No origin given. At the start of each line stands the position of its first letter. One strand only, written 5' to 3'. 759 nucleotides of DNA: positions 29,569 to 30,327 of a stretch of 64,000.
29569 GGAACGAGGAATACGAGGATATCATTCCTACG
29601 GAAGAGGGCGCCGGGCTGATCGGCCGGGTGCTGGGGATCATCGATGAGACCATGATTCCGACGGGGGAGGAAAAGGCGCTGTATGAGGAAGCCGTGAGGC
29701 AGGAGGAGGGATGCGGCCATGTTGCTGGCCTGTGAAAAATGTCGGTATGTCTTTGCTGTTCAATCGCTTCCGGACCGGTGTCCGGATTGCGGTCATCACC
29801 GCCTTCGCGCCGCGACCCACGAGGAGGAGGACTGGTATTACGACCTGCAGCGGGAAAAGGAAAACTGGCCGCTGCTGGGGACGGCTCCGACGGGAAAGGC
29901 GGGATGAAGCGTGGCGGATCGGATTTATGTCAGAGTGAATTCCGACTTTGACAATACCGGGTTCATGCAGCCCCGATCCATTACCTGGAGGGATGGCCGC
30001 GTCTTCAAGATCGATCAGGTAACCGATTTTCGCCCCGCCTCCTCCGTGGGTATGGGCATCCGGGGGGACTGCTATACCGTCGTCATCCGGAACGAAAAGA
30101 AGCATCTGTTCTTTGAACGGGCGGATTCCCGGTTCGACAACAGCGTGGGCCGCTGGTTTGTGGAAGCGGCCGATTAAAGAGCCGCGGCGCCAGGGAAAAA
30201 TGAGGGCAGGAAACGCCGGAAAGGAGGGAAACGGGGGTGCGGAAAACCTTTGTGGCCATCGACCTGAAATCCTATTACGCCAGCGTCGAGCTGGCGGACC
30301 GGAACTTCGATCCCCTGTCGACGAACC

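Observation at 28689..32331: Self-regulated mutagenesis cassette with a readable operator: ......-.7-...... occurs twice at the promoter of an HTH-S24 repressor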

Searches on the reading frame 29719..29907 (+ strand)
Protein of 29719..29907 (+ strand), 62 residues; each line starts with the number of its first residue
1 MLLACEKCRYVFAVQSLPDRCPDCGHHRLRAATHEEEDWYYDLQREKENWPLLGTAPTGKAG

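Call 4: search_protein_families(library=pfam, proteins=[window:29719-29907:+], max_evalue=0.01)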
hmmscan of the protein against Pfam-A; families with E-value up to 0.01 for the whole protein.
window:29719-29907:+ (62 aa): 3 families
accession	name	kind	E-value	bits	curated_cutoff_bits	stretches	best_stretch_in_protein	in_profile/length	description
PF21349.2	RUBY_RBDX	-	6.4e-05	22.8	26.5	1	5-27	3-25/30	Rubrerythrin, rubredoxin-like domain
PF01155.25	HypA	-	0.0035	17.8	28.9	1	3-33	71-101/112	Hydrogenase/urease nickel incorporation, metallochaperone, hypA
PF23458.2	DUF7130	-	0.0043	17.3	35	1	5-35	56-87/89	Domain of unknown function (DUF7130)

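Call 7: search_protein_families(library=ncbifam, proteins=[window:29719-29907:+], max_evalue=1)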
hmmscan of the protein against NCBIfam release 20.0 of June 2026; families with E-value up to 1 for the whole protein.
window:29719-29907:+ (62 aa): 11 families
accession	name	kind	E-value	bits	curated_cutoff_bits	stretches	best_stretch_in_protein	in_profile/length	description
NF033497.1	rubre_like_arch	subfamily_domain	0.0047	16.6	32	1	5-25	3-23/34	rubrerythrin-like domain-containing protein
NF045767.1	RuberyRbr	equivalog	0.0052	16.8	200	1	4-28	160-184/194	rubrerythrin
NF041664.1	RNAP_arch_Epp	equivalog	0.0052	16.7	50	1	4-29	2-23/57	transcription elongation factor subunit Spt4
TIGR02605.1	CxxC_CxxC_SSSS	subfamily_domain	0.021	14.9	31.3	1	4-30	7-38/52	FmdB family zinc ribbon protein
TIGR00100.1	hypA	equivalog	0.022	14.8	88.1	1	3-32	71-101/116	hydrogenase maturation nickel metallochaperone HypA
NF006224.0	PRK08351.1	equivalog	0.03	14.3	108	1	4-29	5-26/61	DNA-directed RNA polymerase subunit E''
TIGR02487.1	NrdD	equivalog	0.041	12.4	326.35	1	4-29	529-551/581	anaerobic ribonucleoside-triphosphate reductase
TIGR04165.1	methano_modCys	hypoth_equivalog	0.046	14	60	1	3-14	37-48/50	TIGR04165 family Cys-rich peptide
NF041913.1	HVO_2142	equivalog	0.089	12.7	90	0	18-27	11-20/48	HVO_2142 family zinc finger protein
NF004067.0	PRK05580.1-4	equivalog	0.12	10.7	763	1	5-33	468-493/737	primosomal protein N'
NF008261.0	PRK11032.1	equivalog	0.16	12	183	1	3-30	125-154/160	zinc ribbon-containing protein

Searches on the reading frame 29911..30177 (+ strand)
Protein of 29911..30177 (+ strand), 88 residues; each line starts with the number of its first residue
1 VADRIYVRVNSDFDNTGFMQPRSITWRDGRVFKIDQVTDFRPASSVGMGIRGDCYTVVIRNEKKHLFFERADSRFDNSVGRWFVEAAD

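Call 4: search_protein_families(library=pfam, proteins=[window:29911-30177:+], max_evalue=0.01)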
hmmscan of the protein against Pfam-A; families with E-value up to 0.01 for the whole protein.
window:29911-30177:+ (88 aa): 0 families

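Call 7: search_protein_families(library=ncbifam, proteins=[window:29911-30177:+], max_evalue=1)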
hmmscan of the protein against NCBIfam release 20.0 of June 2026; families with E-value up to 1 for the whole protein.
window:29911-30177:+ (88 aa): 0 families

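Call 8: search_protein_families(library=pfam, proteins=[window:29911-30177:+], max_evalue=10)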
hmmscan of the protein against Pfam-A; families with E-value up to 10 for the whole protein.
window:29911-30177:+ (88 aa): 0 families

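Call 43: find_homologous_proteins(query=A3)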
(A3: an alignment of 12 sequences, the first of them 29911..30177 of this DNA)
Query A3 (12 sequences) (88 aa, profile of the alignment): 6098 proteins with E <= 0.001 among 7505 candidates; the best 120 are listed.
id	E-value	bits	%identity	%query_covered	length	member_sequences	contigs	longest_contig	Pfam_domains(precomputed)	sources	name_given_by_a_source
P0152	8.5e-43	162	69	94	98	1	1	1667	-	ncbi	-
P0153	1.2e-42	162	68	93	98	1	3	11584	-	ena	-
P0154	1.5e-42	161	71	98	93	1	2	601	-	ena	-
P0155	2.3e-42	161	66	98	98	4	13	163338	-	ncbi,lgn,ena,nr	ncbi:MAG: hypothetical protein IJ231_07170 [Clostridia bacterium]|nr:hypothetical protein [Clostridi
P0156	2.7e-42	160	71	95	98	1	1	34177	-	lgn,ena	-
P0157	4.0e-42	160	73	97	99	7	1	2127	-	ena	-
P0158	4.2e-42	160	72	97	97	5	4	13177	-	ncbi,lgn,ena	-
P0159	4.2e-42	160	70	98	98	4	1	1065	-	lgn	-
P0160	4.3e-42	160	67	95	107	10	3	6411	-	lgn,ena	-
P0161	4.4e-42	160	67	95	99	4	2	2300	-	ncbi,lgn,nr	ncbi:MAG: hypothetical protein Q4F32_10210 [Eubacteriales bacterium]|nr:hypothetical protein [Eubact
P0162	4.6e-42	160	74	97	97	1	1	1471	-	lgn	-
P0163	5.0e-42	160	61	95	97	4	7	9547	-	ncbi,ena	-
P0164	5.2e-42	160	68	97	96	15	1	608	-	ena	-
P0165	5.3e-42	160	71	98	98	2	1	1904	-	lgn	-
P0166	5.6e-42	159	67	98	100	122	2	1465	-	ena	-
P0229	2.5e-40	154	61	95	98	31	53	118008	-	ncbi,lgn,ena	-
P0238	4.0e-40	154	62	97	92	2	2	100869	-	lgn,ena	-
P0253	5.6e-40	153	67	97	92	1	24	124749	-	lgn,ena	-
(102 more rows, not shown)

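Call 54: predict_structure(alignment_id=A5)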
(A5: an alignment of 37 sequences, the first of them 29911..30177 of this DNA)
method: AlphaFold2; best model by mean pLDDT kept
length: 88 residues; sequences in the alignment: 37
mean_pLDDT: 81.5   pTM: 0.69
mean pLDDT of the five models: 81.5, 81.6, 81.3, 80.6, 79.5
residues with pLDDT >= 90: 34; 70-90: 38; 50-70: 12; < 50: 4
segments of 3 or more residues with pLDDT < 50: 76-78
pLDDT, mean of each block of 10 residues (from residue 1): 81 79 91 92 79 90 89 58 74
secondary structure, 60 per line:
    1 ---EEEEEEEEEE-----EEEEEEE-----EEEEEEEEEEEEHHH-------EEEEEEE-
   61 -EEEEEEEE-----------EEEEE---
elements in order: E4-13 E19-25 E31-42 E53-59 E62-69 E81-85

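Call 58: fold_search(model_id=the predicted structure, library=pdb)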
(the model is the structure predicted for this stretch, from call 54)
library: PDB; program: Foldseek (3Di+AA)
matches with E <= 10: 513; with E <= 0.001: 0
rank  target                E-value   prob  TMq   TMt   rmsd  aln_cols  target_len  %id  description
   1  8v53_A                1.7e-01  0.41  0.31  0.14  17.1       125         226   12  CryoEM structure of Ku homodimer in complex with hairpin DNA (released 2025-12-10)
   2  6s3h_B                3.0e-01  0.12  0.19  0.08  12.0        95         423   12  Crystal structure of helicase Pif1 from Thermus oshimai in complex with ADP-AlF4 and (dT)7ds11bp (released 2021-01-13)
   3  9d94_Ha               6.2e-01  0.11  0.22  0.17  11.9       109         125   16  Mycobacteriophage Bxb1 portal and connector assembly - Composite map and model (released 2024-09-25)
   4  1q41_A                6.9e-01  0.38  0.38  0.12   9.6       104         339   16  GSK-3 Beta complexed with Indirubin-3'-monoxime (released 2003-10-21)
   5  9ig8_A                6.9e-01  0.15  0.30  0.14  16.1       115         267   13  Apo-MtbKu , not bound to DNA (released 2026-03-04)
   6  4dm0_A                6.9e-01  0.12  0.24  0.06  12.9        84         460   11  TN5 transposase: 20MER OUTSIDE END 2 MN complex (released 2012-02-22)
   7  2jii_B                7.3e-01  0.35  0.32  0.11   5.2        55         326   22  Structure of vaccinia related kinase 3 (released 2007-07-10)
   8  8v53_B                8.1e-01  0.12  0.27  0.13  17.0       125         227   13  CryoEM structure of Ku homodimer in complex with hairpin DNA (released 2025-12-10)
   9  8ff8_B                9.6e-01  0.20  0.35  0.12   9.8       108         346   14  CRYSTAL STRUCTURE OF GLYCOGEN SYNTHASE KINASE 3 BETA COMPLEXED WITH 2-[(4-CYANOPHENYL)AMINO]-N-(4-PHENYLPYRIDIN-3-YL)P (released 2023-06-07)
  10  6g4j_A                1.1e+00  0.18  0.32  0.14   9.2       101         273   10  Structure of the protein kinase YabT from Bacillus subtilis in complex with an alphaREP crystallization helper (released 2019-01-30)
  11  1e05_I                1.2e+00  0.09  0.25  0.08  10.1        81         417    7  PLASMA ALPHA ANTITHROMBIN-III (released 2000-06-02)
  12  5kpl_A                1.3e+00  0.20  0.31  0.10   9.8        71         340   18  Glycogen Synthase Kinase 3 beta Complexed with BRD0705 (released 2018-03-14)
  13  6wdt_H                1.3e+00  0.10  0.27  0.21  13.2       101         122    9  Enterovirus D68 in complex with human monoclonal antibody EV68-228 (released 2020-07-15)
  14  6q3b                  1.6e+00  0.18  0.31  0.11   6.2        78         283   14  CDK2 in complex with FragLite2 (released 2019-03-20)
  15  6mtx_H                1.6e+00  0.08  0.26  0.13  12.8        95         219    6  Crystal structure of a human anti-ZIKV-DENV neutralizing antibody MZ1 isolated following ZPIV vaccination (released 2019-12-25)
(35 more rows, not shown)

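Call 82: find_encoding_contigs(protein=P0155, flank=4500, max_places=2)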
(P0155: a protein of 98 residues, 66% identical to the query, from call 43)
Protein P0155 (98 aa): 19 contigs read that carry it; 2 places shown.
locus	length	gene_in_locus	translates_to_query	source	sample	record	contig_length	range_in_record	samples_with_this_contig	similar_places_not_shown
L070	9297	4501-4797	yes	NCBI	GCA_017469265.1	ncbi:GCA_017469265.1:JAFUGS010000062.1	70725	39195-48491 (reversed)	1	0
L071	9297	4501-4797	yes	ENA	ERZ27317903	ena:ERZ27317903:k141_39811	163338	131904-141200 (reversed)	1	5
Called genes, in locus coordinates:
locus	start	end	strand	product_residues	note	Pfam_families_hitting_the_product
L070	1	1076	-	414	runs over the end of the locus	PF02585:PIG-L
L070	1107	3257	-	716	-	PF09371:Tex_N, PF22706:Tex_central_region, PF16921:Tex_YqgF, PF14639:YqgF (weak), PF12836:HHH_3, PF17674:HHH_9, PF00575:S1, PF23459:S1_RRP5, +1 more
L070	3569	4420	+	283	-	PF13560:HTH_31, PF01381:HTH_3, PF00717:Peptidase_S24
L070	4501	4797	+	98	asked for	-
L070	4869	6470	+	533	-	PF00817:IMS, PF11799:IMS_C (faint)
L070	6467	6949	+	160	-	-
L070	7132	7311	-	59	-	PF00486:Trans_reg_C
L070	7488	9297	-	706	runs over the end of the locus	-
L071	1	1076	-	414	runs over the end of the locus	PF02585:PIG-L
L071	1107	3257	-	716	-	PF09371:Tex_N, PF22706:Tex_central_region, PF16921:Tex_YqgF, PF14639:YqgF (weak), PF12836:HHH_3, PF17674:HHH_9, PF00575:S1, PF23459:S1_RRP5, +1 more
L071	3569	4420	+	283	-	PF13560:HTH_31, PF01381:HTH_3, PF00717:Peptidase_S24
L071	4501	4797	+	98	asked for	-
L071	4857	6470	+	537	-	PF00817:IMS, PF11799:IMS_C (faint)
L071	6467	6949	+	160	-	-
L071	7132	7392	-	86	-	PF00486:Trans_reg_C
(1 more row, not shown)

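Call 83: find_encoding_contigs(protein=P0229, flank=4500, max_places=2)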
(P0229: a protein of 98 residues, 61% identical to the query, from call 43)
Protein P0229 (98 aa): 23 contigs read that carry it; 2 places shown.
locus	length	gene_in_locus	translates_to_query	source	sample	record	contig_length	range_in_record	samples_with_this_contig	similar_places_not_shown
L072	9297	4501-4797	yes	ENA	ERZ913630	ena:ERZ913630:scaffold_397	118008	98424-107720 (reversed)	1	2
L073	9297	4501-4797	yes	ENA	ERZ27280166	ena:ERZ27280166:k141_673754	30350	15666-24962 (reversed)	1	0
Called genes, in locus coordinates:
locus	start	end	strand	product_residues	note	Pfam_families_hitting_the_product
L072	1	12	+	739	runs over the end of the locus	PF23139:OB_YrrC, PF14490:HHH_RecD2, PF13086:AAA_11 (faint), PF13604:AAA_30, PF01443:Viral_helicase1 (weak), PF13245:AAA_19, PF18335:SH3_13, PF13538:UvrD_C_2, +1 more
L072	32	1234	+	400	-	PF11187:Mbeg1-like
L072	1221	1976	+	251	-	-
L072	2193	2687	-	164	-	PF00994:MoCF_biosynth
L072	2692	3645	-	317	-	PF04055:Radical_SAM, PF13353:Fer4_12 (weak), PF06463:Mob_synth_C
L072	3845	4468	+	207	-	PF00717:Peptidase_S24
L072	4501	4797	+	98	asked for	-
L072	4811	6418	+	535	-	PF00817:IMS, PF11799:IMS_C (faint)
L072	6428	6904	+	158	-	-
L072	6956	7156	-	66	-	PF00269:SASP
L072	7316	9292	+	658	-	PF00122:E1-E2_ATPase, PF00702:Hydrolase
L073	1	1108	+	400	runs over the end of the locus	PF11187:Mbeg1-like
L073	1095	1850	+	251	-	-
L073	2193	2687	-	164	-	PF00994:MoCF_biosynth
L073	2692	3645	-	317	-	PF04055:Radical_SAM, PF13353:Fer4_12 (weak), PF06463:Mob_synth_C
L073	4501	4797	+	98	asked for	-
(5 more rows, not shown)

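Call 84: find_encoding_contigs(protein=P0253, flank=4500, max_places=2)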
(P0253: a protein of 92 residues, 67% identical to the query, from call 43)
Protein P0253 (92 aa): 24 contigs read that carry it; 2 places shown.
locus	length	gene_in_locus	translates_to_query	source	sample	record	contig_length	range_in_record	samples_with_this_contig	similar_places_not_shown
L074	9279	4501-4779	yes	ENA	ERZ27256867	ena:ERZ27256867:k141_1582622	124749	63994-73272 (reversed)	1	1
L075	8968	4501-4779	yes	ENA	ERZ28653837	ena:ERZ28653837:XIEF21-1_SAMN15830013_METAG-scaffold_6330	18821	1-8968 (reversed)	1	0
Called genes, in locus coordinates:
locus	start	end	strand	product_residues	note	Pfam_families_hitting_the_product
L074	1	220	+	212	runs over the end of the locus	-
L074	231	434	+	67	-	PF12728:HTH_17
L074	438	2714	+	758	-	PF13166:AAA_13, PF13175:AAA_15 (faint), PF13476:AAA_23 (weak), PF13304:AAA_21 (faint)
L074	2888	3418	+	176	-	PF12844:HTH_19, PF13560:HTH_31, PF01381:HTH_3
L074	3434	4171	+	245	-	-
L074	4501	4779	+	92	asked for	-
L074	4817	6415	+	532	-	PF00817:IMS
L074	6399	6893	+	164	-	-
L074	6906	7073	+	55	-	-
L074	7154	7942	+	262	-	-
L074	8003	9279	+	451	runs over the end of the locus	-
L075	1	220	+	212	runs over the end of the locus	-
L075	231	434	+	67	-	PF12728:HTH_17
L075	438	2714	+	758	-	PF13166:AAA_13, PF13175:AAA_15 (faint), PF13476:AAA_23 (weak), PF13304:AAA_21 (faint)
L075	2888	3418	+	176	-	PF12844:HTH_19, PF13560:HTH_31, PF01381:HTH_3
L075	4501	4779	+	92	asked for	-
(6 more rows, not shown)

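Call 85: find_encoding_contigs(protein=P0238, flank=4500, max_places=2)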
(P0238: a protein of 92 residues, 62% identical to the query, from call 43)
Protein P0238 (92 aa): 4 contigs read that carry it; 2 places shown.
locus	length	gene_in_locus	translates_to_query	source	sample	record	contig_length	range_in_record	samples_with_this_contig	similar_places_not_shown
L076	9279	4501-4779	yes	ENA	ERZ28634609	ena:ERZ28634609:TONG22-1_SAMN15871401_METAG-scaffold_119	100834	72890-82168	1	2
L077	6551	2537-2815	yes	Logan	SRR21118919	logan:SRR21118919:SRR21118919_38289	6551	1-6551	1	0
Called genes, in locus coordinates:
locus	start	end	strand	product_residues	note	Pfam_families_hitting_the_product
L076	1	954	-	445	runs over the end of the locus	PF00919:UPF0004, PF04055:Radical_SAM, PF01938:TRAM (weak)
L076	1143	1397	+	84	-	-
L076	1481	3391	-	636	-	PF00005:ABC_tran, PF02463:SMC_N (faint), PF03215:Rad17 (faint), PF13555:AAA_29 (faint), PF00004:AAA (faint), PF12848:ABC_tran_Xtn, PF00005:ABC_tran, PF16326:ABC_tran_CTD, +5 more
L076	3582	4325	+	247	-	PF01163:RIO1 (faint), PF01636:APH, PF19974:TCAD9 (weak)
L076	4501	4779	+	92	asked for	-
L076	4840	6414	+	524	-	PF00817:IMS, PF11799:IMS_C (faint)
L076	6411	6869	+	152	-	-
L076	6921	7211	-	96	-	PF01740:STAS, PF13466:STAS_2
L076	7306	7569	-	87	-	PF00381:PTS-HPr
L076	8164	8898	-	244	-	PF01746:tRNA_m1G_MT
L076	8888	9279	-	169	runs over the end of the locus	PF01782:RimM, PF05239:PRC, PF24986:PRC_RimM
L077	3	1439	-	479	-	?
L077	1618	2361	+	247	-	PF01163:RIO1 (faint), PF01636:APH, PF03109:ABC1 (faint), PF19974:TCAD9 (weak)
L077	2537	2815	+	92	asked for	-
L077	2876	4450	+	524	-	PF00817:IMS, PF11799:IMS_C (faint)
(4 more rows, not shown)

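Call 89: search_protein_families(library=ncbifam, proteins=[L072:3845-4468:+, L074:3434-4171:+, L074:2888-3418:+], max_evalue=0.001)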
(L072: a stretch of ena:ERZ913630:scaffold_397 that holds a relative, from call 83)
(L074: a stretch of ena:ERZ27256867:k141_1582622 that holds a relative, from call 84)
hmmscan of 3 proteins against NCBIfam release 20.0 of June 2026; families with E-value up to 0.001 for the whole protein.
L072:3845-4468:+ (207 aa): 2 families
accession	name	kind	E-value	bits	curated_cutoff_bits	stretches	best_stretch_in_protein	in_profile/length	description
TIGR00498.1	lexA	equivalog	4.9e-23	81.8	110.95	1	8-203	7-202/203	transcriptional repressor LexA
NF007621.2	PRK10276.1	subfamily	2.6e-12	46.8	110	1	110-201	26-115/115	translesion error-prone DNA polymerase V autoproteolytic subunit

L074:3434-4171:+ (245 aa): 0 families

L074:2888-3418:+ (176 aa): 9 families
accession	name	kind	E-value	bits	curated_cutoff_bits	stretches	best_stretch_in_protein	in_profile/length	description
NF041951.1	phage_RstR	subfamily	1.2e-13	51.3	80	1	9-75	2-68/108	RstR family transcriptional repressor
NF003162.0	PRK04140.1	equivalog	1.5e-07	30.7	263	1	11-73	128-190/317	transcriptional regulator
NF052239.1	antitox_spr1629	equivalog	3.3e-07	29.7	335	1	10-69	3-62/377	spr1629 family repressor/antitoxin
NF007257.0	PRK09706.1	subfamily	4.1e-05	23.4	101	1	9-93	5-88/135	transcriptional repressor DicA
TIGR03070.1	couple_hipB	subfamily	7.1e-05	22.7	71.65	1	9-45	2-38/58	type II toxin-antitoxin system Y4mF family antitoxin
NF007408.0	PRK09943.1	equivalog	0.0001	21.9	211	1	10-78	8-80/185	HTH-type transcriptional regulator PuuR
TIGR03830.1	CxxCG_CxxCG_HTH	subfamily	0.00029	20.6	61.8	0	12-46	68-102/127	type II TA system antitoxin MqsA family protein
TIGR00270.2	TIGR00270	equivalog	0.00031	20.6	110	0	9-68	75-134/159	multiprotein bridging factor aMBF1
NF047948.1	male_kill_WMK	equivalog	0.00057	19.4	300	0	7-86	160-238/300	WO male-killing family protein Wmk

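Call 97: search_protein_families(library=pfam, proteins=[L074:8003-9277:+, L074:3434-4171:+], max_evalue=0.001)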
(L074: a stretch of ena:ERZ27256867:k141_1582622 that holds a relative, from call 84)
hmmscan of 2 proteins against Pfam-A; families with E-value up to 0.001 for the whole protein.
L074:8003-9277:+ (425 aa): 0 families

L074:3434-4171:+ (245 aa): 1 family
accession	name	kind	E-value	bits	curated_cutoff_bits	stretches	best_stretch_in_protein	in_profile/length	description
PF10046.14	BLOC1_2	-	0.00049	20.9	33.4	1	108-189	5-85/96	Biogenesis of lysosome-related organelles complex-1 subunit 2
